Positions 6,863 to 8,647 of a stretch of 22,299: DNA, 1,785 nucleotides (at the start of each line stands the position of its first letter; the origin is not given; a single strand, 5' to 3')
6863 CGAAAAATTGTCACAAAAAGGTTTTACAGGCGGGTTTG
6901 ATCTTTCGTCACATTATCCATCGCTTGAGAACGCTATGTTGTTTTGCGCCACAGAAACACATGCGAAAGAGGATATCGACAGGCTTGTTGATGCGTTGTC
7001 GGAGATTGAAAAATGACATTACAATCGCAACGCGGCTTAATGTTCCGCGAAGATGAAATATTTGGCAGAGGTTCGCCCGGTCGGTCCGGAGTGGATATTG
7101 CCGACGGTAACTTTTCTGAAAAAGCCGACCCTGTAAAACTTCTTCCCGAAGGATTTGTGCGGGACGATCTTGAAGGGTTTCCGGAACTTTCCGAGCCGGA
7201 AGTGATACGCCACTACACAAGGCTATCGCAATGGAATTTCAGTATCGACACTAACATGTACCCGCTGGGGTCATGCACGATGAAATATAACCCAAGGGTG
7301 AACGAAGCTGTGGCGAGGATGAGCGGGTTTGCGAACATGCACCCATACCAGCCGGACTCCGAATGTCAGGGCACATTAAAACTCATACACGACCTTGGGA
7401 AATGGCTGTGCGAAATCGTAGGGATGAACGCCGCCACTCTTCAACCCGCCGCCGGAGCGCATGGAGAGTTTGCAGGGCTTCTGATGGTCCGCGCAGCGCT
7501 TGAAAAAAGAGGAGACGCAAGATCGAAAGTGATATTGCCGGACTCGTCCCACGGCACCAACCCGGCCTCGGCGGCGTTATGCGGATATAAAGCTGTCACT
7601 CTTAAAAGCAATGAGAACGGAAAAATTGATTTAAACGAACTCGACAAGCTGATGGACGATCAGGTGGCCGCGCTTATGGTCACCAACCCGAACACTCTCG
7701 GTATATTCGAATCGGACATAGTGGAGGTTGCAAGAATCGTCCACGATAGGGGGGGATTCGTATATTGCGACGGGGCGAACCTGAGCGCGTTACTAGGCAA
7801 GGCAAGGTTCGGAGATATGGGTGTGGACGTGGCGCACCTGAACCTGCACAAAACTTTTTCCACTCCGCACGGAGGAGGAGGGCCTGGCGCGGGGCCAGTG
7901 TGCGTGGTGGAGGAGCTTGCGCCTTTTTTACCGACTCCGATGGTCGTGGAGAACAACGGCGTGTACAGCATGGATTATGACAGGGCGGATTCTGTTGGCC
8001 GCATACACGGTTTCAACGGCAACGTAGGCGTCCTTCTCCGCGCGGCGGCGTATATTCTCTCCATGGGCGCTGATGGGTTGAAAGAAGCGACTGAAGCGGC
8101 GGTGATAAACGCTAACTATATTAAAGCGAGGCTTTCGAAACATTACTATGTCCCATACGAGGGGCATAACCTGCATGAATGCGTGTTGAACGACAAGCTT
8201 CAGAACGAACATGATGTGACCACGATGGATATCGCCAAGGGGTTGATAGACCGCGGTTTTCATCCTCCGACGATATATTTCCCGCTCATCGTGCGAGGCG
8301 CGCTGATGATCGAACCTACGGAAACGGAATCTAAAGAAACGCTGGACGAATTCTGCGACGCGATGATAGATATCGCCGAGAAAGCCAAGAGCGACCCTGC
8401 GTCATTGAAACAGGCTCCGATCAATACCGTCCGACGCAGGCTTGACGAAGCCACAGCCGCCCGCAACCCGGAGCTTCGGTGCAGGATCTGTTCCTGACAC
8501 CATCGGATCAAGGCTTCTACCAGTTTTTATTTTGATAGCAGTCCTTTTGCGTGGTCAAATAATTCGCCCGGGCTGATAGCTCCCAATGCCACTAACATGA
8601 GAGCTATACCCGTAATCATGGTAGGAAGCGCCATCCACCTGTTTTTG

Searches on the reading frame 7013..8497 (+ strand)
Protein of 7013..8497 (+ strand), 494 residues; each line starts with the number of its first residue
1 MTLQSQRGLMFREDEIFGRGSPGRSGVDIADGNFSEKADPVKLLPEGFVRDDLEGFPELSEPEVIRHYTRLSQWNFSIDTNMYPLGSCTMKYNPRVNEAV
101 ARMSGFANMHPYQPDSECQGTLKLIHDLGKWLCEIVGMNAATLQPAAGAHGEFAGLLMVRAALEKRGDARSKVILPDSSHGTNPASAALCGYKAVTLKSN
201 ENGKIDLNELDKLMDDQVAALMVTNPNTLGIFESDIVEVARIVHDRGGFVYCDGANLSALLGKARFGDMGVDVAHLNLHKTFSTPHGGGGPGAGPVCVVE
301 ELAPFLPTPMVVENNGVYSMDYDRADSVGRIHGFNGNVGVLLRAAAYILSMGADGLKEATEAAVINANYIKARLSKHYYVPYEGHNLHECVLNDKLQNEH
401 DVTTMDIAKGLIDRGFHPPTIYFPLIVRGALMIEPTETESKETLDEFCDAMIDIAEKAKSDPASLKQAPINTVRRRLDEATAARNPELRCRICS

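Call 9: search_protein_families(library=pfam, proteins=[window:7013-8497:+], max_evalue=0.001)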
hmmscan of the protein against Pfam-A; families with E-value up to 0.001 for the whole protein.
window:7013-8497:+ (494 aa): 3 families
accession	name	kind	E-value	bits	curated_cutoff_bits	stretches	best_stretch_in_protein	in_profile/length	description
PF21478.3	GcvP2_C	-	1.1e-30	106.5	27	1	359-459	1-103/122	Glycine dehydrogenase, C-terminal domain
PF02347.22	GDC-P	-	3.4e-11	43.1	26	1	59-311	47-288/429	Glycine cleavage system P-protein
PF00266.25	Aminotran_5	-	4.6e-09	36.2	21.5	1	162-287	80-207/371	Aminotransferase class-V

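Call 31: find_homologous_proteins(query=window:7013-8497:+, max_evalue=1e-100)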
Query window:7013-8497:+ (494 aa): 7998 proteins with E <= 1e-100 among 8000 candidates; the best 120 are listed.
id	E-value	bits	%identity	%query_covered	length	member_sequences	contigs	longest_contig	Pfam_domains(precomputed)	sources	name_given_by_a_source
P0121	0.0e+0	1120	100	98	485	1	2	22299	PF02347.23,PF21478.4,PF00266.26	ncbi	-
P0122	3.4e-286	968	82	100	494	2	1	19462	PF02347.23,PF21478.4,PF00266.26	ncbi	-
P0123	2.8e-260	883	75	100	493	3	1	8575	PF02347.23,PF21478.4,PF00266.26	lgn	-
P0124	1.9e-259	880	78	98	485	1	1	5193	PF02347.23,PF21478.4,PF00266.26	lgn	-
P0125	4.5e-257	872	75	100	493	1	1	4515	PF02347.23,PF21478.4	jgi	-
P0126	1.4e-255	867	75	100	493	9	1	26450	PF02347.23,PF21478.4,PF00266.26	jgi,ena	-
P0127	1.6e-255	867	75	99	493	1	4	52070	PF02347.23,PF21478.4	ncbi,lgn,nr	ncbi:MAG: aminomethyl-transferring glycine dehydrogenase subunit GcvPB [Nitrospinae bacterium]|nr:am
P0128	2.0e-255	867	74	100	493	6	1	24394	PF02347.23,PF21478.4,PF00266.26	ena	-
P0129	5.4e-255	865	75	100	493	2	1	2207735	PF02347.23,PF21478.4,PF00266.26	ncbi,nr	ncbi:MAG: aminomethyl-transferring glycine dehydrogenase subunit GcvPB [Nitrospinae bacterium]|nr:am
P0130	1.2e-253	861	74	100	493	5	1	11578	PF02347.23,PF21478.4,PF00266.26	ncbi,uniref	ncbi:Glycine dehydrogenase [decarboxylating] (glycine cleavage system P2 protein) [hydrothermal vent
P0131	1.4e-253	861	77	99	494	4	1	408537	PF21478.4,PF00266.26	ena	-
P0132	1.2e-252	857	75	100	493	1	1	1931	PF02347.23,PF21478.4,PF00266.26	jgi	jgi:glycine dehydrogenase subunit 2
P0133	1.4e-249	847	74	99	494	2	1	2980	PF02347.23,PF21478.4,PF00266.26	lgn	-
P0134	1.6e-249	847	80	91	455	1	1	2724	PF02347.23,PF21478.4,PF00266.26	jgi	-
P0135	8.3e-247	838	73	100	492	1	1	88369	PF02347.23,PF21478.4,PF00266.26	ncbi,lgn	-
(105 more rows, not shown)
